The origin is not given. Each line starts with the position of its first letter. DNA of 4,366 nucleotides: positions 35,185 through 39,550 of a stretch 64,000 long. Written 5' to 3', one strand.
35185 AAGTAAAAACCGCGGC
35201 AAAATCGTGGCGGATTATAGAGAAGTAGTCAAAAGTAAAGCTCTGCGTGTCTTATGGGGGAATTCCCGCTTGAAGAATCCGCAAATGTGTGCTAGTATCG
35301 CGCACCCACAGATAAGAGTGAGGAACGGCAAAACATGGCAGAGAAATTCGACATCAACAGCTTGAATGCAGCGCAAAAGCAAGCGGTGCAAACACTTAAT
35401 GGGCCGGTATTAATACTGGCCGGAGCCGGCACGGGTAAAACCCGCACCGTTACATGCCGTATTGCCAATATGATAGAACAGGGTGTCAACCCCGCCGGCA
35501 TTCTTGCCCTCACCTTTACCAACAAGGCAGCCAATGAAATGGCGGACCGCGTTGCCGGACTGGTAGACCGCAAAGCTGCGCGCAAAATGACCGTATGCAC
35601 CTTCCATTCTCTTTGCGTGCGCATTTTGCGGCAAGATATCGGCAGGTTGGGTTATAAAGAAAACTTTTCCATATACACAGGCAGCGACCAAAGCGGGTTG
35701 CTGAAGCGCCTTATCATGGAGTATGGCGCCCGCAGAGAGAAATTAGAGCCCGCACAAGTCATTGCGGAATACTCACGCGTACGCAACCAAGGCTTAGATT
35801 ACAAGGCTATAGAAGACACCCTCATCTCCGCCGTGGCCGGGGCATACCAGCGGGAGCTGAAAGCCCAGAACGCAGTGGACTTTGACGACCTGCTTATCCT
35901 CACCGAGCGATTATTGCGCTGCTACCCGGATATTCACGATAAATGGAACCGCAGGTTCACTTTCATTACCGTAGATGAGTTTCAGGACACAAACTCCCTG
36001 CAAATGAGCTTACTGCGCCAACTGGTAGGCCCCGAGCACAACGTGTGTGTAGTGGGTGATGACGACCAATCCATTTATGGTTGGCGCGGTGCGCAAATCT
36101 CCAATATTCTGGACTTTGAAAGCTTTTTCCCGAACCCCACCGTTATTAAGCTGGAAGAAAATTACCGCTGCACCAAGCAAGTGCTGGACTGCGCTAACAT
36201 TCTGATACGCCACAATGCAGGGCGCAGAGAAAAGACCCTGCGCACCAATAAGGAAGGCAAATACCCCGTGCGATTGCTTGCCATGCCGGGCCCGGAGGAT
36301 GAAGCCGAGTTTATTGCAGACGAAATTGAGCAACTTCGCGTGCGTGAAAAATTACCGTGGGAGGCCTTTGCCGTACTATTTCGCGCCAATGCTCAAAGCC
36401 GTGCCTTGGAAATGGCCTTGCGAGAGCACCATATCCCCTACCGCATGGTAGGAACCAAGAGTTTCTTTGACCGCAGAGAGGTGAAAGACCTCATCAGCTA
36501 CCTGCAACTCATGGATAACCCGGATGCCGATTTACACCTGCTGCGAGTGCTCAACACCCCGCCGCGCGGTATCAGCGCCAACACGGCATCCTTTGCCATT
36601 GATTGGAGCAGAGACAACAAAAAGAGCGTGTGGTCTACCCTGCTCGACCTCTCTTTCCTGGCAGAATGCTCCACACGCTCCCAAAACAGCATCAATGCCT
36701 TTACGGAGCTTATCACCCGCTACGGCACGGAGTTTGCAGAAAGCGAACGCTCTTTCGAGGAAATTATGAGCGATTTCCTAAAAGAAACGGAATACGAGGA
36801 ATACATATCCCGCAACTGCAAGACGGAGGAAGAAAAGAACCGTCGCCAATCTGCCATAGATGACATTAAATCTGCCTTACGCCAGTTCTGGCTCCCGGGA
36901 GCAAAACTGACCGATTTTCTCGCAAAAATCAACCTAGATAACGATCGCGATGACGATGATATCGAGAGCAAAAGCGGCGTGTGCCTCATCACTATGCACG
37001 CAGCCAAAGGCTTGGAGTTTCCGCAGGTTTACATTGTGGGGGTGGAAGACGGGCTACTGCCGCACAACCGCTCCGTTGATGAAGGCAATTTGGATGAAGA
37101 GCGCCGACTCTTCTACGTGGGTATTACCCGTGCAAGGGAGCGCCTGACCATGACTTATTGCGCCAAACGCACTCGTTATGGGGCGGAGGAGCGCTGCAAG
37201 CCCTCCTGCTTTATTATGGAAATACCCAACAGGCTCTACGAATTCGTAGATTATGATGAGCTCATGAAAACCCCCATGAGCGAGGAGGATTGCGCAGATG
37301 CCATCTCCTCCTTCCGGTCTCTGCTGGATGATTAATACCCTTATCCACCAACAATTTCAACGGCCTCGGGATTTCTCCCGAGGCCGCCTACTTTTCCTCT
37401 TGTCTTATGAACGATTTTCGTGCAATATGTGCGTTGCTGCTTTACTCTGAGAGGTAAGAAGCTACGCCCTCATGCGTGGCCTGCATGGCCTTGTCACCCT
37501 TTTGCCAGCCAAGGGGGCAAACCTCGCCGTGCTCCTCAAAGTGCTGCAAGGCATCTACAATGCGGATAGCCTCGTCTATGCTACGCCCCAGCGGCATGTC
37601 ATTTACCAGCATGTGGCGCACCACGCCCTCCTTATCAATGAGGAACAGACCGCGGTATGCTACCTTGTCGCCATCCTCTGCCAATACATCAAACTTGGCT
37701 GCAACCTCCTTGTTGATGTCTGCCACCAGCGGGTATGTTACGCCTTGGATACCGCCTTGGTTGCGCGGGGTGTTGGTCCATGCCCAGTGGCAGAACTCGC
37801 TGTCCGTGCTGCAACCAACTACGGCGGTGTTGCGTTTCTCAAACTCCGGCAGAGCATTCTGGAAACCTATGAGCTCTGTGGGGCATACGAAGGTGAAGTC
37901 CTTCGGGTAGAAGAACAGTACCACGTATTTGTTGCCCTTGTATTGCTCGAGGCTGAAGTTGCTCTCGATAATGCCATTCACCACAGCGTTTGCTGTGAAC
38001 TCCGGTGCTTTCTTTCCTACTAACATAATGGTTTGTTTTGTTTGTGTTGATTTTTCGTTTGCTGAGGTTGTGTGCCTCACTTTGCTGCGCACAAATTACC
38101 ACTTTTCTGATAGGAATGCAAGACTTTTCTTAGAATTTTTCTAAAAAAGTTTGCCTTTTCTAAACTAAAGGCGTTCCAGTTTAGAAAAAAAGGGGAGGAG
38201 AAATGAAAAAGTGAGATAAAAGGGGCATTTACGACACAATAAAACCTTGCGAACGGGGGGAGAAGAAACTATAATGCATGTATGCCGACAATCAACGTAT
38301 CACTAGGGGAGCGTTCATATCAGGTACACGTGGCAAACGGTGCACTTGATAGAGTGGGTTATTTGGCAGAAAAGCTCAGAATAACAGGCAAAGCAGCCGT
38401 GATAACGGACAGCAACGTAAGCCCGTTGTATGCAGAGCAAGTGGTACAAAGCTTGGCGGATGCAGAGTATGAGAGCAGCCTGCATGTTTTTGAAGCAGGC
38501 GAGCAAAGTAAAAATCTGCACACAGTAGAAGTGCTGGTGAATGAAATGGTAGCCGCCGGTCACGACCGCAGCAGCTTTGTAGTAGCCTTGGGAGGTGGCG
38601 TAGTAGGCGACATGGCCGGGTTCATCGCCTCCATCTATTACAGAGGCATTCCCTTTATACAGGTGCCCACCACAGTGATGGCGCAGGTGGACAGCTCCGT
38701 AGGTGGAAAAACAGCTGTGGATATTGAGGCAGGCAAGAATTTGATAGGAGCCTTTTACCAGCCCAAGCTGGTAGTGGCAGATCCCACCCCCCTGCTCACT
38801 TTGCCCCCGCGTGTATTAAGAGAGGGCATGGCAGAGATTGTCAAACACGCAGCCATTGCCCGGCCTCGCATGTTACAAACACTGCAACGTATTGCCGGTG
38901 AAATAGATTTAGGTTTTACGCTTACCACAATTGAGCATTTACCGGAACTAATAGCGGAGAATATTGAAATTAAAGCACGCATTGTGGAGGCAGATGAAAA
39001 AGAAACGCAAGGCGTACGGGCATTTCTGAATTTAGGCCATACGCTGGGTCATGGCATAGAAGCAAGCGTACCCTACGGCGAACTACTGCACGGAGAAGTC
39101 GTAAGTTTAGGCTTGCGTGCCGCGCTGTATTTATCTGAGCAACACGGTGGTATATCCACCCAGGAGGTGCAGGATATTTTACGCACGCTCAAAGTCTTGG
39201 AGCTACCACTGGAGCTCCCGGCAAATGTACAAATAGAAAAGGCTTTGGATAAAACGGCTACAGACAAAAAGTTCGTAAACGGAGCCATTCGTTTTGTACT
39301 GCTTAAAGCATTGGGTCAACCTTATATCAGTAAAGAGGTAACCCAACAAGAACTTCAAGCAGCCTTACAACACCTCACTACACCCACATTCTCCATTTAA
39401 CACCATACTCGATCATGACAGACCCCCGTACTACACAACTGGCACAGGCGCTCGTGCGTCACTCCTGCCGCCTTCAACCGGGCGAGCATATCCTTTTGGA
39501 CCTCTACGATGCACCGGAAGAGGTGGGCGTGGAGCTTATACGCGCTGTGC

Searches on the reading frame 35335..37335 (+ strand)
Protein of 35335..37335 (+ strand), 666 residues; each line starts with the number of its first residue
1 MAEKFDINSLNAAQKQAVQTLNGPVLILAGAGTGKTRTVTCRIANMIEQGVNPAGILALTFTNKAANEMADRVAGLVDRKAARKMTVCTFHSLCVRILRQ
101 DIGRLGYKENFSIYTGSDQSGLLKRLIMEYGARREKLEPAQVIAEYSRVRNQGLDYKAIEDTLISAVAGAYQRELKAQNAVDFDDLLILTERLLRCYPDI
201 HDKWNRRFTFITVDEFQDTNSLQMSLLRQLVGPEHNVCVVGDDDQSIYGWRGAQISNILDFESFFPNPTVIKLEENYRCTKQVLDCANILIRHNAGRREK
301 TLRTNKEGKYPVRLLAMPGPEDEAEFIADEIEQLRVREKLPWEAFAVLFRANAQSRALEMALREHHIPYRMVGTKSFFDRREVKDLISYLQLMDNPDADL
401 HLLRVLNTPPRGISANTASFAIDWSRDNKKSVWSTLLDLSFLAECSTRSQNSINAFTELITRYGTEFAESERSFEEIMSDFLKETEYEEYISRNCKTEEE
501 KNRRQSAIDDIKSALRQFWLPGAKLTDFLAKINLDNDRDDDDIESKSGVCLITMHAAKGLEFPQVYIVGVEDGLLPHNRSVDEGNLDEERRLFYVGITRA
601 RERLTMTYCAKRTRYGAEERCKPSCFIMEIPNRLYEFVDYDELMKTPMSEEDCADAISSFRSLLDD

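Call 21: search_protein_families(library=pfam, proteins=[window:35335-37335:+], max_evalue=0.001)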
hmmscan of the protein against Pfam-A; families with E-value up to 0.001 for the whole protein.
window:35335-37335:+ (666 aa): 7 families
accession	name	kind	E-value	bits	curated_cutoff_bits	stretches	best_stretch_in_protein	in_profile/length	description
PF00580.27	UvrD-helicase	-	2.9e-83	280.1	23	1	10-265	1-270/271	UvrD/REP helicase N-terminal domain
PF13361.12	UvrD_C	-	1.3e-68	232.4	25.6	1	271-610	1-349/350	UvrD-like helicase C-terminal domain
PF13245.12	AAA_19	-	6.4e-25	88.3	25.1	1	14-249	1-132/134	AAA domain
PF13538.12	UvrD_C_2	-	1.9e-09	37.7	27.4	1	549-606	2-51/52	UvrD-like helicase C-terminal domain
PF13604.12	AAA_30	-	3.4e-08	33.9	27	0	10-73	2-66/191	AAA domain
PF13086.12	AAA_11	-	2.9e-05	24.4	27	1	10-101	2-93/257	AAA domain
PF01443.25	Viral_helicase1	-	7.1e-05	23.2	21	0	547-605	175-225/228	Viral superfamily 1 RNA helicase core domain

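Call 106: list_cluster_members(proteins=[P0002, window:35335-37335:+, window:38282-39400:+])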
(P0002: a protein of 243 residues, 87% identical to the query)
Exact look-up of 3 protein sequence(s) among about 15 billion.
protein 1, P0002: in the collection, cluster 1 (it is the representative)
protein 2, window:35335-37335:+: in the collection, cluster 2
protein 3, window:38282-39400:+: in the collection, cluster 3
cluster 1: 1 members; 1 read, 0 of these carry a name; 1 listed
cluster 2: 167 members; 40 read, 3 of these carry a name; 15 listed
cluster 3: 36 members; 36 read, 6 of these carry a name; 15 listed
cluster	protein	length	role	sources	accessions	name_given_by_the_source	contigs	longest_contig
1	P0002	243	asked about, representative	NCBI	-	-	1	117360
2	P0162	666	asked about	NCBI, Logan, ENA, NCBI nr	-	-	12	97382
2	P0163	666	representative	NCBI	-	-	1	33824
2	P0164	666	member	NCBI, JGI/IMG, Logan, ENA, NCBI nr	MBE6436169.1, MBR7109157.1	MAG: UvrD-helicase domain-containing protein [Akkermansia sp.] | DNA helicase UvrD [Akkermansiaceae bacterium]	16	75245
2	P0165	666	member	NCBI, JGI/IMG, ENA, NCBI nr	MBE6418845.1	MAG: DNA helicase UvrD [Akkermansiaceae bacterium] | DNA helicase UvrD [Akkermansiaceae bacterium]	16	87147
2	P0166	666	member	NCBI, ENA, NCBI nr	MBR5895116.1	MAG: UvrD-helicase domain-containing protein [Akkermansia sp.] | UvrD-helicase domain-containing protein [Akkermansia sp.]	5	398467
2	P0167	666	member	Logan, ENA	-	-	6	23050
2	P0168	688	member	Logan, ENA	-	-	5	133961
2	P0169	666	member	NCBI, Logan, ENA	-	-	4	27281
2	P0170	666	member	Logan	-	-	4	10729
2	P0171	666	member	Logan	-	-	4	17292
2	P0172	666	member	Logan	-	-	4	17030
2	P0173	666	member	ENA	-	-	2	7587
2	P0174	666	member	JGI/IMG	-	-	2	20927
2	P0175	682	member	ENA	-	-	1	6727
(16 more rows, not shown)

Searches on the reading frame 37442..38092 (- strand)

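Call 21: search_protein_families(library=pfam, proteins=[window:37442-38092:-], max_evalue=0.001)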
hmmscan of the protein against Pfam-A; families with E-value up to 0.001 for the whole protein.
window:37442-38092:- (216 aa): 3 families
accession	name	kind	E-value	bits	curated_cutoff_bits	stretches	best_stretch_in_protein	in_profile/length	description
PF00578.27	AhpC-TSA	-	1.9e-36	125.2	26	1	25-161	1-124/124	AhpC/TSA family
PF08534.16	Redoxin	-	6.3e-17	62.2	26.6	1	25-168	2-138/148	Redoxin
PF10417.14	1-cysPrx_C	-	3.5e-11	43.3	21.1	1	181-215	1-40/41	C-terminal domain of 1-Cys peroxiredoxin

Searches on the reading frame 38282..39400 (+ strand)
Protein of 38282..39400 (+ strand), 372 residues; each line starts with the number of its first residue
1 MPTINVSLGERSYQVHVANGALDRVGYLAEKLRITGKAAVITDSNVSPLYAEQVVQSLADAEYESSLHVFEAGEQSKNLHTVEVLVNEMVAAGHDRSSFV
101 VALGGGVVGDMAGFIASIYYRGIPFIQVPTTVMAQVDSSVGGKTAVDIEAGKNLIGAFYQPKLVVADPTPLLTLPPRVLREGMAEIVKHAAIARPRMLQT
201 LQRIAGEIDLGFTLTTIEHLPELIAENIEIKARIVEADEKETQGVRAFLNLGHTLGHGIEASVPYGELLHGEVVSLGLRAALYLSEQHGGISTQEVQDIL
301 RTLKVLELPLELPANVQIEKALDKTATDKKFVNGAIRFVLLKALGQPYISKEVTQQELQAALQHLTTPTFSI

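Call 21: search_protein_families(library=pfam, proteins=[window:38282-39400:+], max_evalue=0.001)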
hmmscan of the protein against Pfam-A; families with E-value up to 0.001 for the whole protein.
window:38282-39400:+ (372 aa): 4 families
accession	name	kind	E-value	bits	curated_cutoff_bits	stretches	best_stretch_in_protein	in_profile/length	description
PF01761.26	DHQ_synthase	-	3.3e-45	152.9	24.2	1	69-180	3-114/115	3-dehydroquinate synthase N-terminal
PF24621.2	DHQS_C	-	5.2e-37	127.4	27.6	1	182-330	1-143/144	3-dehydroquinate synthase C-terminal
PF13685.12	Fe-ADH_2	-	5.6e-13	49.6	28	1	17-132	2-108/149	Iron-containing alcohol dehydrogenase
PF00465.25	Fe-ADH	-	2.1e-11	44.1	31.3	1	15-168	4-168/168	Iron-containing alcohol dehydrogenase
